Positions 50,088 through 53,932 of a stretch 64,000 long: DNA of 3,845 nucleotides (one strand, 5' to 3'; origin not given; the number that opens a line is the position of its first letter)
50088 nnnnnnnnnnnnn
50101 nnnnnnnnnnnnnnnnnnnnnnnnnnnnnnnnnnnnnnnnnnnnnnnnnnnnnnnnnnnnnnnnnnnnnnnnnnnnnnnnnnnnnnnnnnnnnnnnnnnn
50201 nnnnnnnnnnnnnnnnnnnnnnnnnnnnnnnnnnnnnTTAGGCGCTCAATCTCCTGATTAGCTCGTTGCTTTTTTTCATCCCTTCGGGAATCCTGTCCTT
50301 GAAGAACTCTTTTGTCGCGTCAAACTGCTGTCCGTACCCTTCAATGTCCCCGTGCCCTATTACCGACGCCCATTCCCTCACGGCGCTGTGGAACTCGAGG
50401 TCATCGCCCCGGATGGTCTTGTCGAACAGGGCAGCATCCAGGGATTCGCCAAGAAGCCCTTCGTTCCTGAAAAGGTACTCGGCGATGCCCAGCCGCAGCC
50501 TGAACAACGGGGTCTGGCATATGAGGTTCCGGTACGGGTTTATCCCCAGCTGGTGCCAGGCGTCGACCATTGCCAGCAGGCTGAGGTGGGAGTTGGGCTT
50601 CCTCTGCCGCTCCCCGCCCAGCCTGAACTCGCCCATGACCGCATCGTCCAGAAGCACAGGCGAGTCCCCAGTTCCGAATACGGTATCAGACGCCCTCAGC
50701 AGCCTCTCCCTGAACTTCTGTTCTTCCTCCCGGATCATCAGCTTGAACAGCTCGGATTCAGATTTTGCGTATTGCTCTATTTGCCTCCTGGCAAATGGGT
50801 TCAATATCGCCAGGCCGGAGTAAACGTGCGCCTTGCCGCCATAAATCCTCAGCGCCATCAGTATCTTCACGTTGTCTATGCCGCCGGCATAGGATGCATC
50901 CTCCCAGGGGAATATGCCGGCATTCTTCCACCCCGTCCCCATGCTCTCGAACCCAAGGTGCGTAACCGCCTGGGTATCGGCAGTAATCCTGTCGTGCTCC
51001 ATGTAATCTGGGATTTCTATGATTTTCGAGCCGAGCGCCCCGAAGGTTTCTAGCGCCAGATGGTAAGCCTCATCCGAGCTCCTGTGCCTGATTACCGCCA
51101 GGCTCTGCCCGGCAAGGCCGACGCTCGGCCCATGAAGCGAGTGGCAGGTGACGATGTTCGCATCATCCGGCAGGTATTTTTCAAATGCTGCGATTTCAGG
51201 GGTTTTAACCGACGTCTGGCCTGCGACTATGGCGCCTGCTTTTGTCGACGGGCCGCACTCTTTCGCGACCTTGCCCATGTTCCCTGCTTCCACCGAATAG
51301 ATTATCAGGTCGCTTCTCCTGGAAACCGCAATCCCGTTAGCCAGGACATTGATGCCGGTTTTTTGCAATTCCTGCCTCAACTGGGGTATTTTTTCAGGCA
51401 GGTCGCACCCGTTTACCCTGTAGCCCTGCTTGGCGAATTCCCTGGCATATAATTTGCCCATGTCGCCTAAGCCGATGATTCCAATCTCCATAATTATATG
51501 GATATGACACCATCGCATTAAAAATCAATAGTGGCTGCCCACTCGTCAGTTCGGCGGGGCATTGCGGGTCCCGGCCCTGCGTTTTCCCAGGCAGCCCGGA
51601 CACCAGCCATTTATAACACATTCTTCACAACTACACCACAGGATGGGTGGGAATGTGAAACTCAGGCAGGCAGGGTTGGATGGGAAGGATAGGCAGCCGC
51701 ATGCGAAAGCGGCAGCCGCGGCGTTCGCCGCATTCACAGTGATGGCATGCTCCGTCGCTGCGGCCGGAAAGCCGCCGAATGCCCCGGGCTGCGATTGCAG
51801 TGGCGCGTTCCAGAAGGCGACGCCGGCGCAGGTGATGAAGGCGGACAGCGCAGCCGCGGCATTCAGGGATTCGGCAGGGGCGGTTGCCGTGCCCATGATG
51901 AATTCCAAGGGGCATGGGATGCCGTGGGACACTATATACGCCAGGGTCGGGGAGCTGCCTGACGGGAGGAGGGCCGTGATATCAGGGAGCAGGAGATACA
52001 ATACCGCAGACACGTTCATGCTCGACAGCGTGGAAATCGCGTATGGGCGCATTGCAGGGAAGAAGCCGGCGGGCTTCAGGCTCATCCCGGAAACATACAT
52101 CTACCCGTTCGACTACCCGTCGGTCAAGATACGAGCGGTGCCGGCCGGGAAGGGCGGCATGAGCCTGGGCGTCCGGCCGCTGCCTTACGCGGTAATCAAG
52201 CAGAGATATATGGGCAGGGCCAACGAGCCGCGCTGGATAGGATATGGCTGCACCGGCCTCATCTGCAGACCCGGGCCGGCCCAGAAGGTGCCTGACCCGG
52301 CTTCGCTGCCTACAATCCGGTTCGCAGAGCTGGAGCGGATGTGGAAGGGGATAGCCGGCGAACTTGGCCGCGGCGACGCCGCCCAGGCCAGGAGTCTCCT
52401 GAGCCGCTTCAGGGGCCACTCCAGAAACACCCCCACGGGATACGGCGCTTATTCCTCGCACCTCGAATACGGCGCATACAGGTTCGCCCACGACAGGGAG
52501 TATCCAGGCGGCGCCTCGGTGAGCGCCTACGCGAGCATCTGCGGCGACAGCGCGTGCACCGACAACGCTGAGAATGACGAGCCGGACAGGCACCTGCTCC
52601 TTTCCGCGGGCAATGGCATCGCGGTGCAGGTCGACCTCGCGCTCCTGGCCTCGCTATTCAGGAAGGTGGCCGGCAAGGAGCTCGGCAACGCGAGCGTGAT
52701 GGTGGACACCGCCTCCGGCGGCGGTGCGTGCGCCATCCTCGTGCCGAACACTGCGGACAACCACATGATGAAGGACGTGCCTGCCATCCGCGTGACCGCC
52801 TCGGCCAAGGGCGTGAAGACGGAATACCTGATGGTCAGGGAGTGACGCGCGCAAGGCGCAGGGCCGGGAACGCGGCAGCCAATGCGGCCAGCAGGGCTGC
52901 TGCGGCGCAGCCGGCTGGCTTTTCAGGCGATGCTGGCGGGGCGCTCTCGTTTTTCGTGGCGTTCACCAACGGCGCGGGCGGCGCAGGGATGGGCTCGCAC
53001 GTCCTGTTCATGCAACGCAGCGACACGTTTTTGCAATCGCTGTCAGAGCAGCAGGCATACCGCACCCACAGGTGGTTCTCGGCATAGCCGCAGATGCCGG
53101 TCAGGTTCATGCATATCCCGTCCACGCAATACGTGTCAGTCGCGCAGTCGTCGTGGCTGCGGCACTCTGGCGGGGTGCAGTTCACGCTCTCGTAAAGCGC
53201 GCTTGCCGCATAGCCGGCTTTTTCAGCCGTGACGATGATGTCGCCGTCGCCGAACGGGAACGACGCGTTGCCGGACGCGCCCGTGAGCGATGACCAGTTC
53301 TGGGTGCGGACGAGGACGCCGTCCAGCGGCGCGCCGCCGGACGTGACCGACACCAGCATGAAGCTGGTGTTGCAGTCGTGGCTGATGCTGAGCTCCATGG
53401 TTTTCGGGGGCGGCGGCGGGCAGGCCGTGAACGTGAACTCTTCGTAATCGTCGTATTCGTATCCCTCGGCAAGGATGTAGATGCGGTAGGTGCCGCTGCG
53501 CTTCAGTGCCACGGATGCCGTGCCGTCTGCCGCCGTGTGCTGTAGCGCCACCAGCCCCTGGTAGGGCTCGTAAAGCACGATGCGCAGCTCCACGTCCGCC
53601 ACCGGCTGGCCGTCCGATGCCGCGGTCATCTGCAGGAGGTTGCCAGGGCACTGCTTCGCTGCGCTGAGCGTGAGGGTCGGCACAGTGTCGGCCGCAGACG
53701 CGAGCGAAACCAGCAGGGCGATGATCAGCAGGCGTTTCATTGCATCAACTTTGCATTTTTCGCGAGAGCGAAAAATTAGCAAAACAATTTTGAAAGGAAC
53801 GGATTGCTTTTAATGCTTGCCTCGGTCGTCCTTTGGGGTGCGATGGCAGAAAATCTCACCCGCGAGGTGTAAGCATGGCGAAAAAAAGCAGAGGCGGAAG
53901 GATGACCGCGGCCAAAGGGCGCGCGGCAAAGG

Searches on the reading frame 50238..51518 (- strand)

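Call 3: search_protein_families(library=pfam, proteins=[window:50238-51518:-], max_evalue=0.01)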
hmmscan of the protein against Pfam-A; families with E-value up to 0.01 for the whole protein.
window:50238-51518:- (426 aa): 4 families
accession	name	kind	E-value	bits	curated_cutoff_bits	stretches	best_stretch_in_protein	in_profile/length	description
PF03807.23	F420_oxidored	-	3.9e-07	31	21.6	1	12-98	2-88/94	NADP oxidoreductase coenzyme F420-dependent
PF03446.21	NAD_binding_2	-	4.9e-07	30.3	21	1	11-111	1-102/161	NAD binding domain of 6-phosphogluconate dehydrogenase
PF02153.23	PDH_N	-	8.2e-05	22.6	26.5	1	53-134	29-111/154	Prephenate dehydrogenase, nucleotide-binding domain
PF02737.24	3HCDH_N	-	0.0014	19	22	1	12-50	2-40/180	3-hydroxyacyl-CoA dehydrogenase, NAD binding domain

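Call 12: search_protein_families(library=ncbifam, proteins=[window:50238-51518:-], max_evalue=0.00001)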
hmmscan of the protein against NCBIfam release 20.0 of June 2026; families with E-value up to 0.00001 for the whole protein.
window:50238-51518:- (426 aa): 8 families
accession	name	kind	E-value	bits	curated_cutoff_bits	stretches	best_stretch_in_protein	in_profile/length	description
NF006411.0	PRK08655.1-5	equivalog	1.4e-23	83.4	464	1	14-277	7-268/443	prephenate dehydrogenase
NF006408.0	PRK08655.1-2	equivalog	9e-21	74.1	422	1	10-279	7-274/441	prephenate dehydrogenase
NF006410.0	PRK08655.1-4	equivalog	4.4e-20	71.9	498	1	10-282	5-277/446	prephenate dehydrogenase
NF006409.0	PRK08655.1-3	equivalog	2.2e-16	60.3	310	1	10-279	1-266/290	prephenate dehydrogenase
NF006407.0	PRK08655.1-1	equivalog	2.9e-16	59.3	834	1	11-282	2-272/439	prephenate dehydrogenase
NF008400.0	PRK11199.1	equivalog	3.9e-15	55.7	273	1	14-274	103-344/374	bifunctional chorismate mutase/prephenate dehydrogenase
NF005694.0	PRK07502.1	equivalog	2.9e-10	39.9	409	1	10-188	7-195/310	prephenate/arogenate dehydrogenase family protein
NF005650.0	PRK07417.1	equivalog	8.2e-07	28.6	290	1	10-130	2-117/281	prephenate/arogenate dehydrogenase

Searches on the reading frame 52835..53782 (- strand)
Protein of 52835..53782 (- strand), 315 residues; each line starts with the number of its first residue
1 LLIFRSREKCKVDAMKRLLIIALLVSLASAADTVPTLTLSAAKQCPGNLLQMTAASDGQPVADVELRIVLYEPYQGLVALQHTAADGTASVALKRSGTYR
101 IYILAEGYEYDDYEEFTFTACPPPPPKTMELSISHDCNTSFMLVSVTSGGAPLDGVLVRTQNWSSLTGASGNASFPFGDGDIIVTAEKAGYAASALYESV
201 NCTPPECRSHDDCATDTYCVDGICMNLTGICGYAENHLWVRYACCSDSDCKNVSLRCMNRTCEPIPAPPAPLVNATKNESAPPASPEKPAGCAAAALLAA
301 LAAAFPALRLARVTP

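Call 27: search_protein_families(library=pfam, proteins=[window:52835-53782:-], max_evalue=0.1)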
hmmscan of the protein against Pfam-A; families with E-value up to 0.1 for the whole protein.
window:52835-53782:- (315 aa): 3 families
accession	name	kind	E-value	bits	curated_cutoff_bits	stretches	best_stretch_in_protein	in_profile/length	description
PF13620.12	CarboxypepD_reg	-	9.1e-07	29.6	32.3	1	56-119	9-70/82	Carboxypeptidase regulatory-like domain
PF10670.15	DUF4198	-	0.00033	21.3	34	1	45-105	144-207/209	Domain of unknown function (DUF4198)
PF23416.1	DUF7107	-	0.081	13.7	24.6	1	206-225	28-47/48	Domain of unknown function (DUF7107)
